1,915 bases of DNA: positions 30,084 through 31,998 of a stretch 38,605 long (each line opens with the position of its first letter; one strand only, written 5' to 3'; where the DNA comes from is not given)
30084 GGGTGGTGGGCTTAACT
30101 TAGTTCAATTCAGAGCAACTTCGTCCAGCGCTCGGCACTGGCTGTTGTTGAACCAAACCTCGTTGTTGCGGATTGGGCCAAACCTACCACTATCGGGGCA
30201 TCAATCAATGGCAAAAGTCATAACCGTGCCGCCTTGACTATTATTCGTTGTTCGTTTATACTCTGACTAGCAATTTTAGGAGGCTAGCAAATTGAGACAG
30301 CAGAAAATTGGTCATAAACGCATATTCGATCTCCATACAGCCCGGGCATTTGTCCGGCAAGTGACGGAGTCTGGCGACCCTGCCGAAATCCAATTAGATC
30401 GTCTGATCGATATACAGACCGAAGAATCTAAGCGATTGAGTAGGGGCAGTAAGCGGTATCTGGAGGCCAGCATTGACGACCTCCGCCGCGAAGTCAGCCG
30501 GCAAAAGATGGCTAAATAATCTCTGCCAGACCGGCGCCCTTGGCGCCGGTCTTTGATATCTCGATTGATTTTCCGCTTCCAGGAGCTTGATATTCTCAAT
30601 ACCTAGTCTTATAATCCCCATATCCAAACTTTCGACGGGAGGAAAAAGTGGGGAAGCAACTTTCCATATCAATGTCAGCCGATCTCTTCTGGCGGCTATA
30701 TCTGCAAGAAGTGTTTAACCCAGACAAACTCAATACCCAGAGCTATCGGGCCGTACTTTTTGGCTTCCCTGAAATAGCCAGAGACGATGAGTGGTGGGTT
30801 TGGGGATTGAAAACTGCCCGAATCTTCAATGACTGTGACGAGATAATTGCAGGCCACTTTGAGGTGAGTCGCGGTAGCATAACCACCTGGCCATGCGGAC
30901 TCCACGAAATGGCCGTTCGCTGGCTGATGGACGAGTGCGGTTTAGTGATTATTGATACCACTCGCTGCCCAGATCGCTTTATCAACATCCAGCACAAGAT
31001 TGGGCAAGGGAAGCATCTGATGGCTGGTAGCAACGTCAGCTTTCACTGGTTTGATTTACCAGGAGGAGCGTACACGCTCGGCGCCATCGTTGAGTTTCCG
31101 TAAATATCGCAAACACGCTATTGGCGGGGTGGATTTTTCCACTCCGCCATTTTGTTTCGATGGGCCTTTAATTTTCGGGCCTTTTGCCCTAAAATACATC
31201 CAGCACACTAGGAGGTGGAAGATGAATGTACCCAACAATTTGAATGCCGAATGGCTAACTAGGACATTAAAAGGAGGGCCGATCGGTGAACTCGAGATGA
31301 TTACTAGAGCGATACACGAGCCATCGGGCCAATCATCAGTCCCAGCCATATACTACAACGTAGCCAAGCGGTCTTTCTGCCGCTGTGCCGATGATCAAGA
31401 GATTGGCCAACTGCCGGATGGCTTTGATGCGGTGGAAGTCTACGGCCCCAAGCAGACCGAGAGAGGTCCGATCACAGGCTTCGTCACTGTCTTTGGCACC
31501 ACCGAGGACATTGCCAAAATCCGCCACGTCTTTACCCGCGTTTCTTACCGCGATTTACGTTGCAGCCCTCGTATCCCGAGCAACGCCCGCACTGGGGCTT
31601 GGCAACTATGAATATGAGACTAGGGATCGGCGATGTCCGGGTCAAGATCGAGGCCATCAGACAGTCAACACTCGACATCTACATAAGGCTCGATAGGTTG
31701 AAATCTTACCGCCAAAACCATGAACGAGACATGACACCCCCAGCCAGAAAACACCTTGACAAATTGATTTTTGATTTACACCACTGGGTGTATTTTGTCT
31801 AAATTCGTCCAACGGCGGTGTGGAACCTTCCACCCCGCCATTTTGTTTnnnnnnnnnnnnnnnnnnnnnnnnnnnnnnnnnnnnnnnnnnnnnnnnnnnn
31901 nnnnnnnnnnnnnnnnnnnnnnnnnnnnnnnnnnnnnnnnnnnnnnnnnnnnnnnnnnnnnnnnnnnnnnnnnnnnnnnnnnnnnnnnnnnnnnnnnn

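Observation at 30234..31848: Insulated island of four small unknown genes between the tRNA pair and two toxin-antitoxin modules: candidate uncharacterised system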

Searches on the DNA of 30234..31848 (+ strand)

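Call 88: search_dna_similar(query=window:30234-31848:+, collection=phages, mode=distant, max_rows=5)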
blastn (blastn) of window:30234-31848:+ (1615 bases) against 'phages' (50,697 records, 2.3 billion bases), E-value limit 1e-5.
No match.

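Call 89: search_dna_similar(query=window:30234-31848:+, collection=plasmids, mode=distant, max_rows=5)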
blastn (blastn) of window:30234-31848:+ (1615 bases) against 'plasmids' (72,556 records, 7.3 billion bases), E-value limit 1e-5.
No match.

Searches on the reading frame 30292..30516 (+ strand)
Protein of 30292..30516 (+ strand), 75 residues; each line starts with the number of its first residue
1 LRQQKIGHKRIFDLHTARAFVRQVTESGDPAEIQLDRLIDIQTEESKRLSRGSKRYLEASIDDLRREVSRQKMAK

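Call 11: search_protein_families(library=pfam, proteins=[window:30292-30516:+], max_evalue=1)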
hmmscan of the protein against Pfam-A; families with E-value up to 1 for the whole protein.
window:30292-30516:+ (75 aa): 0 families

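Call 12: search_protein_families(library=padloc, proteins=[window:30292-30516:+], max_evalue=1)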
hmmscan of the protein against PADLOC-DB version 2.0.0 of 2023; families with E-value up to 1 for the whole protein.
window:30292-30516:+ (75 aa): 0 families

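Call 13: search_protein_families(library=phrogs, proteins=[window:30292-30516:+], max_evalue=1)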
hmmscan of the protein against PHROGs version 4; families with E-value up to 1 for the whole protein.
window:30292-30516:+ (75 aa): 1 family
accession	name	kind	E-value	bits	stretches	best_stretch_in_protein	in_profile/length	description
phrog_28972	-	unknown function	0.23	12.6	1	37-71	8-43/63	-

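Call 14: search_protein_families(library=ncbifam, proteins=[window:30292-30516:+], max_evalue=1)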
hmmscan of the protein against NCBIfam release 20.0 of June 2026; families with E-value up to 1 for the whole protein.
window:30292-30516:+ (75 aa): 0 families

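Call 16: list_cluster_members(proteins=[window:30292-30516:+, window:30648-31100:+, window:31222-31608:+, window:31608-31799:+, window:31051-31608:+])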
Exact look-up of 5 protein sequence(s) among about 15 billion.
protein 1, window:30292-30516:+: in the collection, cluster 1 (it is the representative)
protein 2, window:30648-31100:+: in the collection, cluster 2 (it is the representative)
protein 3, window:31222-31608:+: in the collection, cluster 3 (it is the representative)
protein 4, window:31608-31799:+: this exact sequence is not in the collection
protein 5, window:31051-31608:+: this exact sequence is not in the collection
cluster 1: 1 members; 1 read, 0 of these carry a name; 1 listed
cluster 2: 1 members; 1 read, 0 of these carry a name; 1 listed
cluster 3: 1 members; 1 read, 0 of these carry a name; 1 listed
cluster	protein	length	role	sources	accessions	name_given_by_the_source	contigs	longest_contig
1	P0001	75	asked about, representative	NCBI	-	-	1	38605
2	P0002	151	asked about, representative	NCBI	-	-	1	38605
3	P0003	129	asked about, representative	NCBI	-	-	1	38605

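Call 19: find_encoding_contigs(protein=P0002, flank=10000)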
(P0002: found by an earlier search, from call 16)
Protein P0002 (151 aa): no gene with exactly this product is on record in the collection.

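Call 39: find_homologous_proteins(query=A1, max_evalue=0.01)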
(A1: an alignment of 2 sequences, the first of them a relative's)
Query A1 (2 sequences) (151 aa, profile of the alignment): 2 proteins with E <= 0.01 among 387 candidates.
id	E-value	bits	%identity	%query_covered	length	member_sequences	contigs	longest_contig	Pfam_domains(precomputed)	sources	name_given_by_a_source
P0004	3.4e-89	315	35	97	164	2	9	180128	-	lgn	-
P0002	2.7e-84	299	100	100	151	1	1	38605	-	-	-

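Call 53: predict_structure(alignment_id=A1)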
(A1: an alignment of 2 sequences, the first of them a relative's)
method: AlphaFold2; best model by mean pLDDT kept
length: 151 residues; sequences in the alignment: 2
mean_pLDDT: 38.4   pTM: 0.37
mean pLDDT of the five models: 38.4, 37.5, 36.7, 36.3, 33.3
residues with pLDDT >= 90: 0; 70-90: 0; 50-70: 13; < 50: 138
segments of 3 or more residues with pLDDT < 50: 1-15, 17-19, 25-87, 97-151
pLDDT, mean of each block of 10 residues (from residue 1): 31 47 47 39 34 35 39 31 45 46 27 30 41 41 44 40
secondary structure, 60 per line:
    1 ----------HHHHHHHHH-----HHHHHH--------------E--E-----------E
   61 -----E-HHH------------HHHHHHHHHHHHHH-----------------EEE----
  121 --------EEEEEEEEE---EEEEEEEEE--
elements in order: H11-19 H25-30 H83-96 E114-116 E129-137 E141-149

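Call 55: find_related_loci(query=A1, collection=metagenome_contigs, flank=10000)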
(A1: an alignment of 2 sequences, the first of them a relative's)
Query A1 (151 aa) in metagenome_contigs; peptide patterns used: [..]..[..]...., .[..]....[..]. (x = any residue, [..] = any of these).
170 stretches matched a pattern, but none encodes a relative of the query by tblastn (E <= 1e-3).

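Call 56: find_related_loci(query=A1, collection=viral_contigs, flank=10000)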
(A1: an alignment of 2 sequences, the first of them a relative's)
Query A1 (151 aa) in viral_contigs; peptide patterns used: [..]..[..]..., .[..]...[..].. (x = any residue, [..] = any of these).
49 stretches matched a pattern, but none encodes a relative of the query by tblastn (E <= 1e-3).

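Call 60: search_solved_structures(query=A2, max_evalue=10, show_alignments=2)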
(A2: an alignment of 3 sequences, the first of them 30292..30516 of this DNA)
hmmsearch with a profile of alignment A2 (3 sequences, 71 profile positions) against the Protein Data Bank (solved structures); distinct sequences matched with E-value up to 10: 3.
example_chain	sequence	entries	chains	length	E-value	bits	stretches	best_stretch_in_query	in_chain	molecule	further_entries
9qzc_AM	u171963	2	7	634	0.42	14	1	21-49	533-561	POC1 centriolar protein homolog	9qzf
8tl7_A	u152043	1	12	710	0.65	13.4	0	23-61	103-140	Computationally designed protein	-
9e5c_5f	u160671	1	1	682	3.5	11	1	5-43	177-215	DUF4200 domain-containing protein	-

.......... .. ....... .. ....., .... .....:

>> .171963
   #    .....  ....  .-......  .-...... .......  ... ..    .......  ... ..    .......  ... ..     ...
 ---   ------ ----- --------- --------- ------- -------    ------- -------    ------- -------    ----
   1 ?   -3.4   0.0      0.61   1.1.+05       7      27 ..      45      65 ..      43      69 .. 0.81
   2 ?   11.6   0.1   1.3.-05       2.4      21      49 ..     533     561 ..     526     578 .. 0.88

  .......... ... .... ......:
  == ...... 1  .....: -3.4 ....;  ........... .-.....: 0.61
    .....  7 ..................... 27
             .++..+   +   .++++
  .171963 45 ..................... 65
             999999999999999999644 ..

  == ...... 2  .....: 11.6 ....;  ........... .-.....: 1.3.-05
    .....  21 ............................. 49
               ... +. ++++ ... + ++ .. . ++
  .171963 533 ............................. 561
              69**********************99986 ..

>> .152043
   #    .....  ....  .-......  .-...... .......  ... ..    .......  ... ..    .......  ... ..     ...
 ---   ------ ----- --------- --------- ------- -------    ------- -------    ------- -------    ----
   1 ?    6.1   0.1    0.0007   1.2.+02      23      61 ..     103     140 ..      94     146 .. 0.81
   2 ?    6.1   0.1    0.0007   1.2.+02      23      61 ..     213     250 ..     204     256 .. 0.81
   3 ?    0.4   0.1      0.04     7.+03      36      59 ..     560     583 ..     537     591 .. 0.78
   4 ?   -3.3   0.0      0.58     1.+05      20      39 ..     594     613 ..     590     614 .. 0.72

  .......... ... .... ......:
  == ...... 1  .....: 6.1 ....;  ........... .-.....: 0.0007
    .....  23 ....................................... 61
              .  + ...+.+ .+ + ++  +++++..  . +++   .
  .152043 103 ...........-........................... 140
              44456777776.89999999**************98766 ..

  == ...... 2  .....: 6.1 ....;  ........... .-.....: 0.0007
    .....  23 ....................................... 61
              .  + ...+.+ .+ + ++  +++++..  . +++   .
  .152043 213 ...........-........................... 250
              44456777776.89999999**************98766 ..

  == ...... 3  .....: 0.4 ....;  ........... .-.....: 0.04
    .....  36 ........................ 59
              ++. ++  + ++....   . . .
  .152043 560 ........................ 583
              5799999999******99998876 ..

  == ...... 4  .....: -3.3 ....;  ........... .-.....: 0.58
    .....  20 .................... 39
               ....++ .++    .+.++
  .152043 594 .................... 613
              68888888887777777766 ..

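Call 61: search_solved_structures(query=A1, max_evalue=10, show_alignments=2)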
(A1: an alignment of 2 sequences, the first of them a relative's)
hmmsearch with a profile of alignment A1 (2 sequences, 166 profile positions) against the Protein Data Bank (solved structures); distinct sequences matched with E-value up to 10: 0.

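Call 75: fold_search(model_id=the predicted structure, library=pdb)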
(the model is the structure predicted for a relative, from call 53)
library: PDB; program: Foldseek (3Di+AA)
matches with E <= 10: 171; with E <= 0.001: 0
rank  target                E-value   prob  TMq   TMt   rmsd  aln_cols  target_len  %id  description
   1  2qkp_A                1.4e+00  0.08  0.22  0.23  12.3       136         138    8  Crystal structure of C-terminal domain of SMU_1151c from Streptococcus mutans (released 2007-07-24)
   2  6gef_F                1.7e+00  0.08  0.26  0.13  10.4       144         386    9  X-ray structure of the Yersinia pseudotuberculosis ATPase DotB (released 2018-05-30)
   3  5va3                  1.7e+00  0.06  0.22  0.08  13.8       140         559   11  Cryo-EM structure of the human ether-a-go-go related K+ channel (released 2017-05-03)
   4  6zj8_A                1.7e+00  0.06  0.22  0.23  15.9       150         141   11  Structure of the PAS domain from Bordetella pertussis BvgS (released 2020-11-11)
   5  2qkp_D                2.0e+00  0.08  0.25  0.27  11.1       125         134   11  Crystal structure of C-terminal domain of SMU_1151c from Streptococcus mutans (released 2007-07-24)
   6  9cdr_A                2.4e+00  0.07  0.27  0.08  11.3       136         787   13  DosP Apo straight form (released 2024-11-20)
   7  8js6_C                2.5e+00  0.06  0.26  0.18  15.6       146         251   15  Dimeric PAS domains of oxygen sensor FixL in complex with cyanide-bound ferric heme (released 2024-06-26)
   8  2qkp_B                2.6e+00  0.07  0.25  0.26  11.1       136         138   11  Crystal structure of C-terminal domain of SMU_1151c from Streptococcus mutans (released 2007-07-24)
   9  9bgv_A                2.8e+00  0.04  0.22  0.07  12.9       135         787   13  DosP R97A straight form (released 2024-11-20)
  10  3pu2_G                3.1e+00  0.08  0.13  0.13   2.3        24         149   17  Crystal Structure of the Q3J4M4_RHOS4 protein from Rhodobacter sphaeroides. Northeast Structural Genomics Consortium T (released 2010-12-15)
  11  5va2                  3.1e+00  0.03  0.19  0.08  14.2       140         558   14  Cryo-EM structure of the human ether-a-go-go related K+ channel (released 2017-05-03)
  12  3njo_A                3.1e+00  0.03  0.12  0.11   6.1        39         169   20  X-ray crystal structure of the Pyr1-pyrabactin A complex (released 2010-08-18)
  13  4wvo_A                3.1e+00  0.03  0.12  0.11   6.1        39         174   20  An engineered PYR1 mandipropamid receptor in complex with mandipropamid and HAB1 (released 2015-02-11)
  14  6ndo_B                3.1e+00  0.03  0.20  0.08  15.7       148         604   14  Crystal structure of the dark-adapted full-length bacteriophytochrome XccBphP mutant L193N from Xanthomonas campestris (released 2019-12-18)
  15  3r6p                  3.1e+00  0.02  0.14  0.14   6.2        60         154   23  Crystal structure of abscisic acid-bound PYL10 (released 2011-12-21)
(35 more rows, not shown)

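Call 78: find_related_loci(query=A2, collection=viral_contigs, flank=4000)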
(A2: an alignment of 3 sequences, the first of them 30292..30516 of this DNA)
Query A2 (75 aa) in viral_contigs; peptide patterns used: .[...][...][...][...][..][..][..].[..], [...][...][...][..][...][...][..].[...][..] (x = any residue, [..] = any of these).
148 stretches matched a pattern, but none encodes a relative of the query by tblastn (E <= 1e-3).

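Call 90: search_dna_similar(query=P0002, collection=phages, mode=protein, max_evalue=0.01, max_rows=5)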
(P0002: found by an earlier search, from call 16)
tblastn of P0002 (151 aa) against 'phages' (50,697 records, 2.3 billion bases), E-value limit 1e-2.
No match.

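Call 91: search_dna_similar(query=P0003, collection=phages, mode=protein, max_evalue=0.01, max_rows=5)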
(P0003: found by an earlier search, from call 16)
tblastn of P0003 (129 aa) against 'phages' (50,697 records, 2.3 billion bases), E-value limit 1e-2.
No match.

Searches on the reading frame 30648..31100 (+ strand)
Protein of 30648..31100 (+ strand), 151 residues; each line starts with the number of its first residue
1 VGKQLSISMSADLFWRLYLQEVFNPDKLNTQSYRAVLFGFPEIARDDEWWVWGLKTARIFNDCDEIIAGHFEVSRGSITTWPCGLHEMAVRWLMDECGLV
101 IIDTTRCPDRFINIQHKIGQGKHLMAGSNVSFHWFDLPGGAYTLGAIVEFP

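Call 11: search_protein_families(library=pfam, proteins=[window:30648-31100:+], max_evalue=1)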
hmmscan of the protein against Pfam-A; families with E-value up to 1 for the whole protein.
window:30648-31100:+ (151 aa): 0 families

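Call 12: search_protein_families(library=padloc, proteins=[window:30648-31100:+], max_evalue=1)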
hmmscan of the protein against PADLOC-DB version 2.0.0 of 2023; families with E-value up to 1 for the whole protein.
window:30648-31100:+ (151 aa): 0 families

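Call 13: search_protein_families(library=phrogs, proteins=[window:30648-31100:+], max_evalue=1)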
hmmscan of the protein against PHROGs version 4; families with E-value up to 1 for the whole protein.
window:30648-31100:+ (151 aa): 0 families

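Call 14: search_protein_families(library=ncbifam, proteins=[window:30648-31100:+], max_evalue=1)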
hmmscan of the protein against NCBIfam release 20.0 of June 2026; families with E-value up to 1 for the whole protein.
window:30648-31100:+ (151 aa): 0 families

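Call 17: find_homologous_proteins(query=window:30648-31100:+, max_evalue=0.01)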
Query window:30648-31100:+ (151 aa): 1 proteins with E <= 0.01 among 4 candidates.
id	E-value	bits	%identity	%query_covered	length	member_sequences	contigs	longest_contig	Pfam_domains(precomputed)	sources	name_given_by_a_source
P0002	8.0e-103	359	100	100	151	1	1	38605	-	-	-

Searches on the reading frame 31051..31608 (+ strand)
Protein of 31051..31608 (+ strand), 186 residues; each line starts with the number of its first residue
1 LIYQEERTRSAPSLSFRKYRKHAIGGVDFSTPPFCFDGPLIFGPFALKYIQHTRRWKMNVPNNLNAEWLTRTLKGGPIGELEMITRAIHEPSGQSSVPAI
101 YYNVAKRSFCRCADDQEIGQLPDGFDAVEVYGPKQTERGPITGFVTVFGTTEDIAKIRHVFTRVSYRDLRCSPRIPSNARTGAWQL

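Call 11: search_protein_families(library=pfam, proteins=[window:31051-31608:+], max_evalue=1)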
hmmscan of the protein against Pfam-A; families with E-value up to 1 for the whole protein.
window:31051-31608:+ (186 aa): 1 family
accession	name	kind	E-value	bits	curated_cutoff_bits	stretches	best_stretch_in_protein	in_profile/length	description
PF15488.11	DUF4645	-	0.069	13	27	1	29-65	258-294/294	Domain of unknown function (DUF4645)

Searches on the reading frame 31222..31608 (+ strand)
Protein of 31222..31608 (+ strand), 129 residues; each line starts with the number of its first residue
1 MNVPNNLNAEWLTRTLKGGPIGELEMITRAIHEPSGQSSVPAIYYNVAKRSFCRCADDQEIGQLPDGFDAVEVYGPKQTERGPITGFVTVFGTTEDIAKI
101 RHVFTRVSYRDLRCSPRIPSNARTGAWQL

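Call 11: search_protein_families(library=pfam, proteins=[window:31222-31608:+], max_evalue=1)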
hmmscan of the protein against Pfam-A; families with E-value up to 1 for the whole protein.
window:31222-31608:+ (129 aa): 0 families

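Call 12: search_protein_families(library=padloc, proteins=[window:31222-31608:+], max_evalue=1)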
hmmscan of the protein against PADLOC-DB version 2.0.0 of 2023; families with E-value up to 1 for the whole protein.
window:31222-31608:+ (129 aa): 0 families

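Call 13: search_protein_families(library=phrogs, proteins=[window:31222-31608:+], max_evalue=1)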
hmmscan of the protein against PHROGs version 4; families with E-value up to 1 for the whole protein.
window:31222-31608:+ (129 aa): 0 families

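Call 14: search_protein_families(library=ncbifam, proteins=[window:31222-31608:+], max_evalue=1)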
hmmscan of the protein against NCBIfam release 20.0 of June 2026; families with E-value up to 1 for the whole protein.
window:31222-31608:+ (129 aa): 0 families

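Call 18: find_homologous_proteins(query=window:31222-31608:+, max_evalue=0.01)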
Query window:31222-31608:+ (129 aa): 1 proteins with E <= 0.01 among 4 candidates.
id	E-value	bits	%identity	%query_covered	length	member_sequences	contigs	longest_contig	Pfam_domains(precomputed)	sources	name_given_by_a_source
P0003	4.2e-83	293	100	100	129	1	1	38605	-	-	-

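Call 54: predict_structure(protein=window:31222-31608:+)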
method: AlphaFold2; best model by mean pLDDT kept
length: 129 residues; sequences in the alignment: 1
mean_pLDDT: 35.0   pTM: 0.26
mean pLDDT of the five models: 35.0, 32.6, 30.9, 30.2, 29.1
residues with pLDDT >= 90: 0; 70-90: 0; 50-70: 1; < 50: 128
segments of 3 or more residues with pLDDT < 50: 1-43, 45-129
pLDDT, mean of each block of 10 residues (from residue 1): 29 32 27 32 44 41 40 37 37 42 34 31 27
secondary structure, 60 per line:
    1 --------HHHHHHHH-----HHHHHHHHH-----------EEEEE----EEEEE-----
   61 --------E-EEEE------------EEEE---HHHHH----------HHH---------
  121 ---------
elements in order: H9-16 H22-30 E42-46 E51-55 E71-74 E87-90 H94-98

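Call 57: find_related_loci(query=window:31222-31608:+, collection=viral_contigs, flank=10000)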
Query window:31222-31608:+ (129 aa) in viral_contigs; peptide patterns used: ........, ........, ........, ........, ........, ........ (x = any residue, [..] = any of these).
13 stretches matched a pattern, but none encodes a relative of the query by tblastn (E <= 1e-3).

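Call 62: search_solved_structures(query=window:31222-31608:+, max_evalue=10, show_alignments=2)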
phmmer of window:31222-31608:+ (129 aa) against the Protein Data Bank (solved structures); distinct sequences matched with E-value up to 10: 1.
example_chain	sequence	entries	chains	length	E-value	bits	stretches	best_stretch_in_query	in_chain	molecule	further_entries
3pfe_A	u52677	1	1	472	0.3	14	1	6-63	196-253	Succinyl-diaminopimelate desuccinylase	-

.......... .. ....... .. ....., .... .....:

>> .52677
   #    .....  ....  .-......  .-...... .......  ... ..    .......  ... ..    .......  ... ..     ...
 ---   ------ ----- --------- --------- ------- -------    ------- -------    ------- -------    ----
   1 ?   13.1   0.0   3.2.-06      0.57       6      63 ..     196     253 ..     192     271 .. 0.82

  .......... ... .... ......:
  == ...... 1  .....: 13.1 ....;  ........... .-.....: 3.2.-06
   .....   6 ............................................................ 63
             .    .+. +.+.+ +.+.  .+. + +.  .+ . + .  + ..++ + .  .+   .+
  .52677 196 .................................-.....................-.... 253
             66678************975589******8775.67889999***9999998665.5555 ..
